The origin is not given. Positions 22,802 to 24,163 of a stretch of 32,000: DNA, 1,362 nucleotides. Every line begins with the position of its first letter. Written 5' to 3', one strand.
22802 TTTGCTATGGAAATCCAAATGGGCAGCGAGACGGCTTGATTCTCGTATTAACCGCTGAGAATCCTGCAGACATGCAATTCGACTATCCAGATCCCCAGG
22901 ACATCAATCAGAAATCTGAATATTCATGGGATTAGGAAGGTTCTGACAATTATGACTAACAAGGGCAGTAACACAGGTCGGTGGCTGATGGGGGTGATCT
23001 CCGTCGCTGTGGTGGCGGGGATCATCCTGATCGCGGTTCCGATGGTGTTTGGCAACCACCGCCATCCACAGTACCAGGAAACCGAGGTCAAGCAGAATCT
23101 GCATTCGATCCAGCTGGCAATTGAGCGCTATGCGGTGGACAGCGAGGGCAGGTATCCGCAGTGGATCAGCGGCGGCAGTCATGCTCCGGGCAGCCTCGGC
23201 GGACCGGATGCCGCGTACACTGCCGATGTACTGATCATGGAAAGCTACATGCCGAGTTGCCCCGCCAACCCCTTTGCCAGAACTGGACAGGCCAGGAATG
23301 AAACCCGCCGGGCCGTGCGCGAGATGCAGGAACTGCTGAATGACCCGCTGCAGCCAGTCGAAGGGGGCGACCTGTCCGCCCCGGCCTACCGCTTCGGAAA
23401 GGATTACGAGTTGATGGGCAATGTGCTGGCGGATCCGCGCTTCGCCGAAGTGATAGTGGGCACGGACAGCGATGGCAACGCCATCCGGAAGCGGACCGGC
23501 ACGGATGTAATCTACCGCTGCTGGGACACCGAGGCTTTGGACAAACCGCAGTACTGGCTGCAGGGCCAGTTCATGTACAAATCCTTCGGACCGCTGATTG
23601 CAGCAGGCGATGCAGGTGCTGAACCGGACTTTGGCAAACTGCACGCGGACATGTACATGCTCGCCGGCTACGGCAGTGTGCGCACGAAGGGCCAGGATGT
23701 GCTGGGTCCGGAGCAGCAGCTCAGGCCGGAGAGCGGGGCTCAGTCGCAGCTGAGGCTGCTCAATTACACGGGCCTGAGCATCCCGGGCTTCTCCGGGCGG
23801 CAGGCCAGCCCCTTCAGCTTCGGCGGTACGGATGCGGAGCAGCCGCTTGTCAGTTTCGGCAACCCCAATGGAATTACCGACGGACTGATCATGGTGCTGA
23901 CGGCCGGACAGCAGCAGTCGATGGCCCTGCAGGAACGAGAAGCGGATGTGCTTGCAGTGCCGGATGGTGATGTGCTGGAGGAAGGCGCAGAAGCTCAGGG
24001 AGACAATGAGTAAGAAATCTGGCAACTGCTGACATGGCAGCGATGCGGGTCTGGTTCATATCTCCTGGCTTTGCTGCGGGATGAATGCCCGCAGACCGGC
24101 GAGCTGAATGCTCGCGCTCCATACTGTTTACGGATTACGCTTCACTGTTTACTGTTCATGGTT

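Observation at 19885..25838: Tandem array of five paralogous ~330-380-aa GspG-like 'giant pseudopilin' genes with no assembly machinery nearby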

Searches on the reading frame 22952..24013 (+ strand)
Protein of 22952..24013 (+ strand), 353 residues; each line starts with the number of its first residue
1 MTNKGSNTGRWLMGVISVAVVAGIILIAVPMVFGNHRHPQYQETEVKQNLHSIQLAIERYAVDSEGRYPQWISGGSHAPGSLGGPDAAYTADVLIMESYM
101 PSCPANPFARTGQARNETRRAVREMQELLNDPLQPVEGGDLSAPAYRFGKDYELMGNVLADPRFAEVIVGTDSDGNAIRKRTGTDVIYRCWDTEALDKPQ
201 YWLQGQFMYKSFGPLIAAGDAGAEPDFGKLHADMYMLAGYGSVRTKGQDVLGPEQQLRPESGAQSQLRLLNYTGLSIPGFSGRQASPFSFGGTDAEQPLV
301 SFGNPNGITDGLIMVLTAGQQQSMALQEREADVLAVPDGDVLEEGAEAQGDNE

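Call 3: search_protein_families(library=pfam, proteins=[window:22952-24013:+], max_evalue=1)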
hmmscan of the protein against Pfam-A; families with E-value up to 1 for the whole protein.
window:22952-24013:+ (353 aa): 0 families

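Call 4: search_protein_families(library=ncbifam, proteins=[window:22952-24013:+], max_evalue=1)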
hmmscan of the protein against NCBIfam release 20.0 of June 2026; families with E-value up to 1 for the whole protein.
window:22952-24013:+ (353 aa): 0 families

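Call 71: predict_structure(alignment_id=A5)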
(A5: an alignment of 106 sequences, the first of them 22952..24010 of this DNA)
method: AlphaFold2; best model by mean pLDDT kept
length: 353 residues; sequences in the alignment: 106
mean_pLDDT: 85.2   pTM: 0.82
mean pLDDT of the five models: 85.2, 84.0, 83.1, 82.8, 82.6
residues with pLDDT >= 90: 211; 70-90: 67; 50-70: 71; < 50: 4
segments of 3 or more residues with pLDDT < 50: none
pLDDT, mean of each block of 10 residues (from residue 1): 66 95 93 75 96 98 96 88 63 91 96 92 97 81 79 97 90 93 94 97 98 75 80 96 96 86 63 91 94 77 96 89 55 57 60 55
secondary structure, 60 per line:
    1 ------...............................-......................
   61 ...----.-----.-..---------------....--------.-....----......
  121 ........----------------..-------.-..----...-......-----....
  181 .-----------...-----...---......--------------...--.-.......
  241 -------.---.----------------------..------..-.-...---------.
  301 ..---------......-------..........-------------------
elements in order: H7-37 H39-63 H93-96 H107-110 H115-128 E166-171 E177-181 E207-212 E234-240 E288-290 E300-302 E312-317 H325-334
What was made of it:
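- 22952..24013 (+): g4: Glu5-less pilin paralog (353 aa; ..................). The AlphaFold model has pLDDT 85.2 and pTM 0.82, with a helix at 7-63 and a beta-rich head (call 71).
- The AlphaFold model of g4 is confident (call 71).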

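Call 75: fold_search(model_id=the predicted structure, library=pdb)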
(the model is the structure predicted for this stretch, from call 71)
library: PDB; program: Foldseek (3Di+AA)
matches with E <= 10: 37; with E <= 0.001: 0
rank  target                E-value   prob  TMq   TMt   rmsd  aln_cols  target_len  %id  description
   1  7ti4                  1.4e+00  0.01  0.07  0.05  22.5       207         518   10  Adeno-associated Virus Go.1 at 2.9 Angstroms resolution, AAVGo.1 AAV-Go (released 2022-11-23)
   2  9dcb_1                2.0e+00  0.01  0.07  0.06  22.5       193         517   14  The Structure of AAV5 at 4 Degrees (released 2025-01-22)
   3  7wg7_C                3.2e+00  0.01  0.07  0.03  16.8       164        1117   14  Acidic Omicron Spike Trimer (released 2022-06-22)
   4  9b7k_D                3.7e+00  0.01  0.08  0.07  24.1       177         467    9  Fab2-1 in complex with the capsid of Adeno-associated virus type 9 (released 2025-04-16)
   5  5j9s_A                3.9e+00  0.01  0.07  0.11  17.0       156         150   13  ENL YEATS in complex with histone H3 acetylation at K27 (released 2017-03-08)
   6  9vel_q                4.1e+00  0.01  0.08  0.15  23.6       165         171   10  The composite cryo-EM structure of bacteriophage SPO1 capsid (released 2025-08-27)
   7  6chb_E                4.4e+00  0.01  0.07  0.15  10.9        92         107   20  Crystal structure of a natively-glycosylated BG505 SOSIP.664 HIV-1 Envelope Trimer in complex with the broadly-neutral (released 2018-05-02)
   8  6hpw                  5.0e+00  0.00  0.08  0.13  13.4       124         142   10  Crystal structure of ENL (MLLT1) in complex with compound 20 (released 2018-11-28)
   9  8v9w_A                5.3e+00  0.01  0.07  0.14  15.0       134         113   13  X-ray crystal structure of JGFN4 complexed with fentanyl (released 2024-08-07)
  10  7xrp_F                5.3e+00  0.01  0.07  0.11  14.7       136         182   14  Cryo-EM structure of SARS-CoV-2 spike protein in complex with nanobody C5G2 (localized refinement) (released 2022-10-05)
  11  5ed8                  5.3e+00  0.00  0.10  0.13  17.4       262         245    7  Crystal structure of CC2-SUN of mouse SUN2 (released 2016-01-13)
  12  6kjc_B                6.0e+00  0.03  0.06  0.05  10.4        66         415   17  lovastatin esterase PcEST, wild type (released 2019-12-25)
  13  6zoh_C                6.4e+00  0.01  0.05  0.02  15.5        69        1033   17  3-Formylrifamycin SV binding to the access pocket of AcrB-G619P_G621P L and T protomers (released 2021-05-19)
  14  9qpr_A                7.3e+00  0.01  0.06  0.03  14.0        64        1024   14  Single particle cryo-EM structure of the multidrug efflux pump MdtF from Escherichia coli (released 2025-05-14)
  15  4u8v_A                7.3e+00  0.01  0.06  0.03  15.2        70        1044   16  Coupling of remote alternating-access transport mechanisms for protons and substrates in the multidrug efflux pump Acr (released 2014-10-15)
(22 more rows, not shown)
